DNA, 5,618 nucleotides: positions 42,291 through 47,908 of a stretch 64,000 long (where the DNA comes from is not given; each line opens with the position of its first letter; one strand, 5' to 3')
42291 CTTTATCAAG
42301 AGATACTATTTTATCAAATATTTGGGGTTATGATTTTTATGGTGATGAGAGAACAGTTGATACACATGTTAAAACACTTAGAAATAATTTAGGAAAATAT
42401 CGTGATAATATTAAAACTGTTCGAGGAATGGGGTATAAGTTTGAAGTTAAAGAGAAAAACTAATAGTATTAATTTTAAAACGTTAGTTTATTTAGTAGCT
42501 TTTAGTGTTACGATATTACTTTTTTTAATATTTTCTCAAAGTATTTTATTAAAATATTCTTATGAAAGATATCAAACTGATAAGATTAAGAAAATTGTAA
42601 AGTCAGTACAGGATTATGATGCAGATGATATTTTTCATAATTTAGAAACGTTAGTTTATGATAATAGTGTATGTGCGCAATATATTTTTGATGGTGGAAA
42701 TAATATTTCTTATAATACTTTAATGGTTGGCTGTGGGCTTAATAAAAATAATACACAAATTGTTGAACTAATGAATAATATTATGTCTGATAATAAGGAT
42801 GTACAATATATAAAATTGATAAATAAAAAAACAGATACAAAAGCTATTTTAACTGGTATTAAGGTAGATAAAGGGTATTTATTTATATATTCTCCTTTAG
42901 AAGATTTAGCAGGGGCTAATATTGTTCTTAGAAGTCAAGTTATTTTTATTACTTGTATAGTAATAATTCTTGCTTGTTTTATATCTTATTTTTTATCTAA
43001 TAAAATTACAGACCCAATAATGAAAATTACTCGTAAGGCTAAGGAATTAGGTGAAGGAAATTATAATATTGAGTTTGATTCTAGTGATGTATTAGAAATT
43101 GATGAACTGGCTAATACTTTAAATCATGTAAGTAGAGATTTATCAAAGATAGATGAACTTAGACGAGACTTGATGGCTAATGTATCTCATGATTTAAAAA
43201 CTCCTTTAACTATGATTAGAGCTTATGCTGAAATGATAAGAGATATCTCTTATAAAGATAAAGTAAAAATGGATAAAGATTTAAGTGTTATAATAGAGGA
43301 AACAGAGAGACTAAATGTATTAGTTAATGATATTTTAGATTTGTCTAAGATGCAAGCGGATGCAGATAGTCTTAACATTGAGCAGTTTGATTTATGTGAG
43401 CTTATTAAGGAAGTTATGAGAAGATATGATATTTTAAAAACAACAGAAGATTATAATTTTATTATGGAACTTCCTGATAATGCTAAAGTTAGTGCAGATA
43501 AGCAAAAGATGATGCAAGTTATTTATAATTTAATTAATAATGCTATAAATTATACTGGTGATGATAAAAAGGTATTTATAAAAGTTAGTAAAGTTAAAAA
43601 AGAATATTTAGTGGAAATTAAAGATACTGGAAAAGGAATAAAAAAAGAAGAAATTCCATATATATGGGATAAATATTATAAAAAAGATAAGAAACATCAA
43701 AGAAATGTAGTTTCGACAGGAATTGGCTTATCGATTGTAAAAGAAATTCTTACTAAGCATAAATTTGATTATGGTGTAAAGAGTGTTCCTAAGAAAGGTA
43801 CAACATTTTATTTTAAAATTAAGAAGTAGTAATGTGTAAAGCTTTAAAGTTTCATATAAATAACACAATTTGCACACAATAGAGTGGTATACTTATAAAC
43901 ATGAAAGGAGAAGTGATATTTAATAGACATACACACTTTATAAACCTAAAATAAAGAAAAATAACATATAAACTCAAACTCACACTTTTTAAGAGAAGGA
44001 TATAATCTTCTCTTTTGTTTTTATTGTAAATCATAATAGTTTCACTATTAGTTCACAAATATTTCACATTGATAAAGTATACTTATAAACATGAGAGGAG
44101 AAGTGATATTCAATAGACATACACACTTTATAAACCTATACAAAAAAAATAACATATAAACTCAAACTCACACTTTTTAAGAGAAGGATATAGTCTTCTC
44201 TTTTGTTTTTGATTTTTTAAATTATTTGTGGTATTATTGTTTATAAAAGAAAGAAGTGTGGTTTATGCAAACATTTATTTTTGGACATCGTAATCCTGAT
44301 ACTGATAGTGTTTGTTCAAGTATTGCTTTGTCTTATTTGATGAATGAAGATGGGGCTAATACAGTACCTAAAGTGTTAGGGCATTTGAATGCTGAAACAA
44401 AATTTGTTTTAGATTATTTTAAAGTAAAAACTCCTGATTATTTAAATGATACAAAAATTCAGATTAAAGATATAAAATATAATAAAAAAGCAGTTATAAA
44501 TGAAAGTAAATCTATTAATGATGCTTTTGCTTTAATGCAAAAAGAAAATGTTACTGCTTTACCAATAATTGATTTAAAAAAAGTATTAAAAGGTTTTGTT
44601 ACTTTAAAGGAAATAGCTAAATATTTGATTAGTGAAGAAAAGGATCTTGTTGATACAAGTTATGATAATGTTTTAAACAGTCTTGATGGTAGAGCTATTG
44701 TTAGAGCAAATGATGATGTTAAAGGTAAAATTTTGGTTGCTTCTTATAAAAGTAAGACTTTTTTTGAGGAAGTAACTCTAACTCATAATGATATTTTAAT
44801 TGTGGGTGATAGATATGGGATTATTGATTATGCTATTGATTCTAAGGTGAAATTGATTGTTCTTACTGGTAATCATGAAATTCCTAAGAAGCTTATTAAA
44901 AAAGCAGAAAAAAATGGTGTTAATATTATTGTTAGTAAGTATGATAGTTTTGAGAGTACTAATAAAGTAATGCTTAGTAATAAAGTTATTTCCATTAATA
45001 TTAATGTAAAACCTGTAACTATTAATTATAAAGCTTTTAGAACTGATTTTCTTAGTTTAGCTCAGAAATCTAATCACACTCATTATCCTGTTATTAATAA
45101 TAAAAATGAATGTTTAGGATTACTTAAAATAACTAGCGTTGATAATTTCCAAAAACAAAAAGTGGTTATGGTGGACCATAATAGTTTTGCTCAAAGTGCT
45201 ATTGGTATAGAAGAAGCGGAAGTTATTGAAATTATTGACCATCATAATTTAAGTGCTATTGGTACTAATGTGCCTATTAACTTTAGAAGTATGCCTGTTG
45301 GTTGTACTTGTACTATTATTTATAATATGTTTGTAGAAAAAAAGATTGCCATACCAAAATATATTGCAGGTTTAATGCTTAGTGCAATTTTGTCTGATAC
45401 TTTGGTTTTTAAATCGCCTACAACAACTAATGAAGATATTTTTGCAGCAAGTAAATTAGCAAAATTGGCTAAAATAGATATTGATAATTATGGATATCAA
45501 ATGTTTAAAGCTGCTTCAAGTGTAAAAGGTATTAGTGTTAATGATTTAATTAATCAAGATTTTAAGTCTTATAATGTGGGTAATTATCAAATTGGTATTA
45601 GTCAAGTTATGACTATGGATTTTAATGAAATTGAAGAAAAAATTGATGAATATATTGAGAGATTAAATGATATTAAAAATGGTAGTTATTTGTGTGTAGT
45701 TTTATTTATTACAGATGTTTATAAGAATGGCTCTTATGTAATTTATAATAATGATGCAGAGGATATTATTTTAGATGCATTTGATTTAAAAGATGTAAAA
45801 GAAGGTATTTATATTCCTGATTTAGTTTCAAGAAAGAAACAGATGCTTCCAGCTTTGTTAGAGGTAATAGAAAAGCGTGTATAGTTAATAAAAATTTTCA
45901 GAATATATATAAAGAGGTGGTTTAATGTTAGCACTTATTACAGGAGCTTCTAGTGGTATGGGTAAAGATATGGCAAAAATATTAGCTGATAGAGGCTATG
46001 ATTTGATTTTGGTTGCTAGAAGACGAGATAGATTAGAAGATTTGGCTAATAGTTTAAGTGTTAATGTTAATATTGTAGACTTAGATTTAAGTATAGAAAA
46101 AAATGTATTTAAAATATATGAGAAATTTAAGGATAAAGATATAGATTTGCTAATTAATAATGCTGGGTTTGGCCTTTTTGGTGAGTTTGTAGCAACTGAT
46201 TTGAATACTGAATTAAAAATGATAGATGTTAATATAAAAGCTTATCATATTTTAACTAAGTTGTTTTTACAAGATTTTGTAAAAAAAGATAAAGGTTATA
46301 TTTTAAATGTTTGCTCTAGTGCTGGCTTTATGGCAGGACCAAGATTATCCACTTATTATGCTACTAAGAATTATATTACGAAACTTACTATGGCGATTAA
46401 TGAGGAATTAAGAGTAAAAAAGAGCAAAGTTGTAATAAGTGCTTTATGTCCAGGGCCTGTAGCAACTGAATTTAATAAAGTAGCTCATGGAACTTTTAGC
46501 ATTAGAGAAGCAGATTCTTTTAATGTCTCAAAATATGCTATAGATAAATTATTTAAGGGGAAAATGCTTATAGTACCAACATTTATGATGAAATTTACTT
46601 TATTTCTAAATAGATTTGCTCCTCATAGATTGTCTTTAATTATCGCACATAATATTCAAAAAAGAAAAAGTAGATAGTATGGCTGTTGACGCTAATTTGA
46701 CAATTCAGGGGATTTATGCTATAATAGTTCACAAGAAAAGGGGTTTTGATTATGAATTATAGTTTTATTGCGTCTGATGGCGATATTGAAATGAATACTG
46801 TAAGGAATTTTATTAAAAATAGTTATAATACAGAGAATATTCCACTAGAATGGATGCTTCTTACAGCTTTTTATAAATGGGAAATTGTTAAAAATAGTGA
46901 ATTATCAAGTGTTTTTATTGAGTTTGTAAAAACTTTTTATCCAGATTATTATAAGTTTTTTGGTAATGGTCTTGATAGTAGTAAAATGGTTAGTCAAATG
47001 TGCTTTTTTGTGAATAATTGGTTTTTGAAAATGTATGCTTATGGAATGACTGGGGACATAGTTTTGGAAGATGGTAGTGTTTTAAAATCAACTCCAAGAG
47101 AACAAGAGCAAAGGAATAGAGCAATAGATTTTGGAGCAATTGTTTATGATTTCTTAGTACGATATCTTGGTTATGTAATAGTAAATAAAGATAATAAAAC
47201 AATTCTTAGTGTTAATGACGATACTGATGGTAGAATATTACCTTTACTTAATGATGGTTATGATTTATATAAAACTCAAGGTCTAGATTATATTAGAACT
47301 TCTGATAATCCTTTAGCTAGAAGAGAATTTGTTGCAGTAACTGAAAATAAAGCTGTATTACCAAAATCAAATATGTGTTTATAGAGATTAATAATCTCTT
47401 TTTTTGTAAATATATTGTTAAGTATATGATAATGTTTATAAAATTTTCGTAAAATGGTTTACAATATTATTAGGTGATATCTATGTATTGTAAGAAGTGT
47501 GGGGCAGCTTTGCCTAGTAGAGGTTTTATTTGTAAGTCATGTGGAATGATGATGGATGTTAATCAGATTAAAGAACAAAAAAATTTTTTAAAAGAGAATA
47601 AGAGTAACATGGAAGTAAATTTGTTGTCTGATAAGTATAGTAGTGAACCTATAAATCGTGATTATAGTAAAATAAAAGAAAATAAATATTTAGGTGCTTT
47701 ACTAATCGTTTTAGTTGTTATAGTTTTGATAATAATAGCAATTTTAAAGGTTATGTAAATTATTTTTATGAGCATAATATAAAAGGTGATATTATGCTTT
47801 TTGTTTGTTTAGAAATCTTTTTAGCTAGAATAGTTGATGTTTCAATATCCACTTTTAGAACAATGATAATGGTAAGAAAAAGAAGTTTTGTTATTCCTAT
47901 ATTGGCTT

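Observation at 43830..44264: Tandem 191-bp duplication with two intrinsic terminators and a mini-ORF in the leader of the CBS-pyrophosphatase gene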

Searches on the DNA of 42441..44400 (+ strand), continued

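Call 83: search_with_rna_model(model_id=R1, sources=[L110, L111, L112, L113, L114, L115, L116, L117, L118, L119, L120, L121, L122, L123, L124, L125, L126, L127, L128, L129, L130, L131, L132, L133, L134, L135, L136, L137, L138, L139, L140, L141, L142, L143, L145, L146, L147, L148, L149, L150], max_evalue=0.01)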
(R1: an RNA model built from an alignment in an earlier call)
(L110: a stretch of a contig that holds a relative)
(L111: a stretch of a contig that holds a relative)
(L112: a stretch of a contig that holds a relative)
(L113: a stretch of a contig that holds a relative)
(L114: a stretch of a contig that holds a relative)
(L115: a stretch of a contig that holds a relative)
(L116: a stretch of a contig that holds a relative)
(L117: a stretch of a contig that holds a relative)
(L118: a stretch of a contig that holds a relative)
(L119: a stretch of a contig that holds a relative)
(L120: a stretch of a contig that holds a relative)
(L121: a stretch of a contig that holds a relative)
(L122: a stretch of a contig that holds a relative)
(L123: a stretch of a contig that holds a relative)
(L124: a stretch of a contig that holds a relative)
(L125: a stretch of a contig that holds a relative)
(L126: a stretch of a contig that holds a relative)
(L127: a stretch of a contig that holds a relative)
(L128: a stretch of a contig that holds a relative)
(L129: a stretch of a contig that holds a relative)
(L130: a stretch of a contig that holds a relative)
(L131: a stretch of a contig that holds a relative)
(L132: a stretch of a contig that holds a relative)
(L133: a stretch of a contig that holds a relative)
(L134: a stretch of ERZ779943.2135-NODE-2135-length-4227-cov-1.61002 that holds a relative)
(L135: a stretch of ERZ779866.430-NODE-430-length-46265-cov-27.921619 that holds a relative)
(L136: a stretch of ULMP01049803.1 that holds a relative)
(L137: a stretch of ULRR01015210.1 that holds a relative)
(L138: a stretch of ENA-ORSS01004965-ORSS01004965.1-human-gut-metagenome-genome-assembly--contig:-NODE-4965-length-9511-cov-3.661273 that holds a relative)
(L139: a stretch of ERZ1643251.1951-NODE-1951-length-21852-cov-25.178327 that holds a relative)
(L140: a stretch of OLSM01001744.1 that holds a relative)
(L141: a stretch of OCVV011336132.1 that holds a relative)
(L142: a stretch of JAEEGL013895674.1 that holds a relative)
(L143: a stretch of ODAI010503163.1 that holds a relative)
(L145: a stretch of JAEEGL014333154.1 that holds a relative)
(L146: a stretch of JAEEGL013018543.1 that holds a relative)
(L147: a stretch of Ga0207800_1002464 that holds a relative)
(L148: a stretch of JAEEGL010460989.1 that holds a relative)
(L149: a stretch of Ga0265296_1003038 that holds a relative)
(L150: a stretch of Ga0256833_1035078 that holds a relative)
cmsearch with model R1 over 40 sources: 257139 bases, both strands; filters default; matches with E-value up to 0.01: 44.
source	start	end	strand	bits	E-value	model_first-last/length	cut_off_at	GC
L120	3596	3636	-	59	8.7e-12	1-42/42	no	0.32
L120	3905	3945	-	58.7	1e-11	1-42/42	no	0.39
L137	3934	3974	+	56.7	3.1e-11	1-42/42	no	0.32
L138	4034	4074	+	56.7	3.1e-11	1-42/42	no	0.32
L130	5736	5776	+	56.3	3.7e-11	1-42/42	no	0.34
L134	3637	3677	+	56.2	3.9e-11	1-42/42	no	0.34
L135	4028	4068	+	56.2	3.9e-11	1-42/42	no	0.34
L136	4028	4068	+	56.2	3.9e-11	1-42/42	no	0.34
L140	4036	4076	+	54.8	8.5e-11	1-42/42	no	0.37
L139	4036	4075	+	53.1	2.2e-10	1-42/42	no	0.35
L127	1940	1981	-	46.1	1.1e-08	1-42/42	no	0.36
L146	580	620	+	46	1.1e-08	1-42/42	no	0.27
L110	6108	6149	+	43.3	4.9e-08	1-42/42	no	0.29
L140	4247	4288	+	42.1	9.4e-08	1-42/42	no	0.31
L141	2634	2676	+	41.6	1.2e-07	1-42/42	no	0.16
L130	5923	5963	+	41.1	1.6e-07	1-42/42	no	0.37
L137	4130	4170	+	40.5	2.2e-07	1-42/42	no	0.24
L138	4230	4270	+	40.5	2.2e-07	1-42/42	no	0.24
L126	4296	4343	+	39.6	3.7e-07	1-42/42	no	0.27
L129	3699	3746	+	38.3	7.4e-07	1-42/42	no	0.29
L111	1083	1123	-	37.9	9.3e-07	1-42/42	no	0.27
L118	2746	2786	+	37.9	9.3e-07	1-42/42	no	0.27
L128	2178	2228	-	37.2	1.4e-06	1-42/42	no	0.25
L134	3836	3876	+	37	1.5e-06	1-42/42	no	0.27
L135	4227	4267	+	37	1.5e-06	1-42/42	no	0.27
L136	4227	4267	+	37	1.5e-06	1-42/42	no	0.27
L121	6510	6557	+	36.8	1.7e-06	1-42/42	no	0.31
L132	4612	4651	-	36.7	1.8e-06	1-42/42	no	0.35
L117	1373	1424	-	35.8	3e-06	1-42/42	no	0.31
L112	292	343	-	35.7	3.1e-06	1-42/42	no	0.29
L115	7840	7890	+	34.3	6.9e-06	1-42/42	no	0.37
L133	4888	4938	-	34.3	6.9e-06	1-42/42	no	0.37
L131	391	442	-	34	7.8e-06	1-42/42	no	0.27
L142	4060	4100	+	33.4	1.1e-05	1-42/42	no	0.27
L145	1363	1406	+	32.6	1.7e-05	1-42/42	no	0.16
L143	3644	3684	+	32.4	1.9e-05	1-42/42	no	0.32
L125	1885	1927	-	31.4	3.4e-05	1-42/42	no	0.35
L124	3740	3789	-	30.4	5.7e-05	1-42/42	no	0.34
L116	7047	7088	-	27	0.00038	1-42/42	no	0.26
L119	1552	1600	+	26.8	0.00041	1-42/42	no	0.37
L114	4715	4757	-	25.8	0.00071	1-42/42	no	0.3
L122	2796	2845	+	25.8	0.00073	1-42/42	no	0.38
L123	4320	4372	-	25.1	0.0011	1-42/42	no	0.25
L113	1574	1606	-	23.2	0.003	1-42/42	no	0.24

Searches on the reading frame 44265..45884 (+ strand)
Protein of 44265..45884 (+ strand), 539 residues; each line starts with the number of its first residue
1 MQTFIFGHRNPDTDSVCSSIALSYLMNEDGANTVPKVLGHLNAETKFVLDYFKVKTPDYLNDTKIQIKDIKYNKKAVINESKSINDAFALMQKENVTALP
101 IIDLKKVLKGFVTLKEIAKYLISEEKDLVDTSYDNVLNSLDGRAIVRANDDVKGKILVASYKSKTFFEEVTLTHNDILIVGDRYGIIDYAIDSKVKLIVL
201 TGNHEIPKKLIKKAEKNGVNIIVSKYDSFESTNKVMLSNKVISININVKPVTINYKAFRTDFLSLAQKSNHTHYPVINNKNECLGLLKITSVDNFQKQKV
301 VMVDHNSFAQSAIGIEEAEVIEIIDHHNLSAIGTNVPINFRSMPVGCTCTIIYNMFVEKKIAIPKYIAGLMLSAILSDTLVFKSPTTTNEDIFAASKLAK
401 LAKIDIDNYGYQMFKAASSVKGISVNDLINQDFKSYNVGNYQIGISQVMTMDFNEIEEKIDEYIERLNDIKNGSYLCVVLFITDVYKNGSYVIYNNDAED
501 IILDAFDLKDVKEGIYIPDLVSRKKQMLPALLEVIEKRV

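Call 13: search_protein_families(library=pfam, proteins=[window:44265-45884:+])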
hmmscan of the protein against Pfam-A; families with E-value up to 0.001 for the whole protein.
window:44265-45884:+ (539 aa): 4 families
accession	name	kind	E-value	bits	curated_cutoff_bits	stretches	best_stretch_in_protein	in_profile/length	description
PF02833.19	DHHA2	-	2.2e-27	96.4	27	1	412-533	2-125/126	DHHA2 domain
PF01368.27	DHH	-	1.6e-24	87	28.1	1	3-375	2-125/125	DHH family, N-terminal domain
PF07085.17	DRTGG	-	1.1e-17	64.2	25.2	1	136-235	2-102/105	DRTGG domain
PF00571.33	CBS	-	1.7e-11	44.7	24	1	69-122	3-56/57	CBS domain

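Call 14: find_encoding_contigs(protein=window:44265-45884:+, flank=6000, max_places=10)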
Protein window:44265-45884:+ (539 aa): 22 contigs read that carry it; 10 places shown.
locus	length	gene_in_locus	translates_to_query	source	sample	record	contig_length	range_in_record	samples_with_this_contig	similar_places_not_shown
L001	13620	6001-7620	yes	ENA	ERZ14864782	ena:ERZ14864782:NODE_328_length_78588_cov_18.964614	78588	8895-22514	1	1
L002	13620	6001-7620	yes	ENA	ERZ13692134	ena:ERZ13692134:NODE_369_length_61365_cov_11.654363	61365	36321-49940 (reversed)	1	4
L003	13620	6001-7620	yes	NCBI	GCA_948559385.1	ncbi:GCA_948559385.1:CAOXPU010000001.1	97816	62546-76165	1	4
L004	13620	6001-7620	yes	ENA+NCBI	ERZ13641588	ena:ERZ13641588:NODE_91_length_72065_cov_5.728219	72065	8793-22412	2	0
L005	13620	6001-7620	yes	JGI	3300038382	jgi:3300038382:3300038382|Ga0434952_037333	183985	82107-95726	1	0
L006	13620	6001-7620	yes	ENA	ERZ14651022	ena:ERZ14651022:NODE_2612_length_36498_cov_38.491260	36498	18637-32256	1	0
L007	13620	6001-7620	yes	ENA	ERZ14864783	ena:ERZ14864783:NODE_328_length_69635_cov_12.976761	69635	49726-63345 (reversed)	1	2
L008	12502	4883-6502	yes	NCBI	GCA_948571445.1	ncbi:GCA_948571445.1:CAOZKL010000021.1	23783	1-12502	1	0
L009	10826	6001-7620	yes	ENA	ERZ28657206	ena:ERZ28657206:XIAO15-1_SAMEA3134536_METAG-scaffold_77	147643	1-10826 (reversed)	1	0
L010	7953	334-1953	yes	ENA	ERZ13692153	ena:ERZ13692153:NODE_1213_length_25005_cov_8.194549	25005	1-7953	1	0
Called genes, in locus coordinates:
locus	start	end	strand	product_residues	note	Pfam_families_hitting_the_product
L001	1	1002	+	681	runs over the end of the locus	PF00990:GGDEF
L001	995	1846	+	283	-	PF03631:Virul_fac_BrkB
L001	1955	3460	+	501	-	-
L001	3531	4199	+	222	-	PF00072:Response_reg, PF00486:Trans_reg_C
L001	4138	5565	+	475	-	PF00672:HAMP (faint), PF00512:HisKA, PF02518:HATPase_c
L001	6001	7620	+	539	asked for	PF01368:DHH, PF00571:CBS (weak), PF07085:DRTGG, PF02833:DHHA2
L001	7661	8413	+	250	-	PF00106:adh_short, PF01370:Epimerase (faint), PF08659:KR, PF13561:adh_short_C2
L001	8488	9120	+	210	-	-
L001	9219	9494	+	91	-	-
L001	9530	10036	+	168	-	PF18955:DUF5698, PF10035:DUF2179 (weak)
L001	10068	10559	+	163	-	PF06541:ABC_trans_CmpB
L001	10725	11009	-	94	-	-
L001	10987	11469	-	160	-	-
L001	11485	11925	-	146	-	PF12158:DUF3592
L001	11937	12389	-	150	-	-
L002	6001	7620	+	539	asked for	PF01368:DHH, PF00571:CBS (weak), PF07085:DRTGG, PF02833:DHHA2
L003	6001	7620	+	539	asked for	PF01368:DHH, PF00571:CBS (weak), PF07085:DRTGG, PF02833:DHHA2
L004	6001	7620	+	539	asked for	PF01368:DHH, PF00571:CBS (weak), PF07085:DRTGG, PF02833:DHHA2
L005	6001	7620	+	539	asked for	PF01368:DHH, PF00571:CBS (weak), PF07085:DRTGG, PF02833:DHHA2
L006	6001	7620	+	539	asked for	PF01368:DHH, PF00571:CBS (weak), PF07085:DRTGG, PF02833:DHHA2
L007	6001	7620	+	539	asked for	PF01368:DHH, PF00571:CBS (weak), PF07085:DRTGG, PF02833:DHHA2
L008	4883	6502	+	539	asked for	PF01368:DHH, PF00571:CBS (weak), PF07085:DRTGG, PF02833:DHHA2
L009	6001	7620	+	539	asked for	PF01368:DHH, PF00571:CBS (weak), PF07085:DRTGG, PF02833:DHHA2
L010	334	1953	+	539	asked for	PF01368:DHH, PF00571:CBS (weak), PF07085:DRTGG, PF02833:DHHA2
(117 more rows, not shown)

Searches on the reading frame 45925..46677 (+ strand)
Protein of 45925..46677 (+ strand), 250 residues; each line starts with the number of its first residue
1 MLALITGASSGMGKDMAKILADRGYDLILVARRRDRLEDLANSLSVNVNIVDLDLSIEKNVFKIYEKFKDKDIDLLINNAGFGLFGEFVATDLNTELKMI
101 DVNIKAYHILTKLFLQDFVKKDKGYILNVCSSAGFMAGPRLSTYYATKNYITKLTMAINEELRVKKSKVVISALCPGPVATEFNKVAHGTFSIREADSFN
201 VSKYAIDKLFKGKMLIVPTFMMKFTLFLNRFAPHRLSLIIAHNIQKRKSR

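Call 13: search_protein_families(library=pfam, proteins=[window:45925-46677:+])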
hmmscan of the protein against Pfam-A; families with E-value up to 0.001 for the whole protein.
window:45925-46677:+ (250 aa): 4 families
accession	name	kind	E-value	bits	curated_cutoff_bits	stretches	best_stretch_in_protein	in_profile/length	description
PF00106.31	adh_short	-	8.7e-39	133.5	26.6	1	3-185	3-188/195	short chain dehydrogenase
PF13561.12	adh_short_C2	-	3.5e-21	76.3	27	1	7-191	1-188/236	Enoyl-(Acyl carrier protein) reductase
PF08659.16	KR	-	1.2e-09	38.8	22.6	1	4-155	4-160/180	KR domain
PF01370.27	Epimerase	-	2.1e-05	24.5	20.9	1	3-83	1-75/240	NAD dependent epimerase/dehydratase family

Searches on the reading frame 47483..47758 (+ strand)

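Call 75: search_protein_families(library=pfam, proteins=[window:47483-47758:+], max_evalue=0.001)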
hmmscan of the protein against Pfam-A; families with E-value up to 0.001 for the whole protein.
window:47483-47758:+ (91 aa): 1 family
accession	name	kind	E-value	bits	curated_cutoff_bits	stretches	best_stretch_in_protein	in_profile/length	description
PF08271.17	Zn_Ribbon_TF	-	0.00013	21.9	29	0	1-35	1-40/43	TFIIB zinc-binding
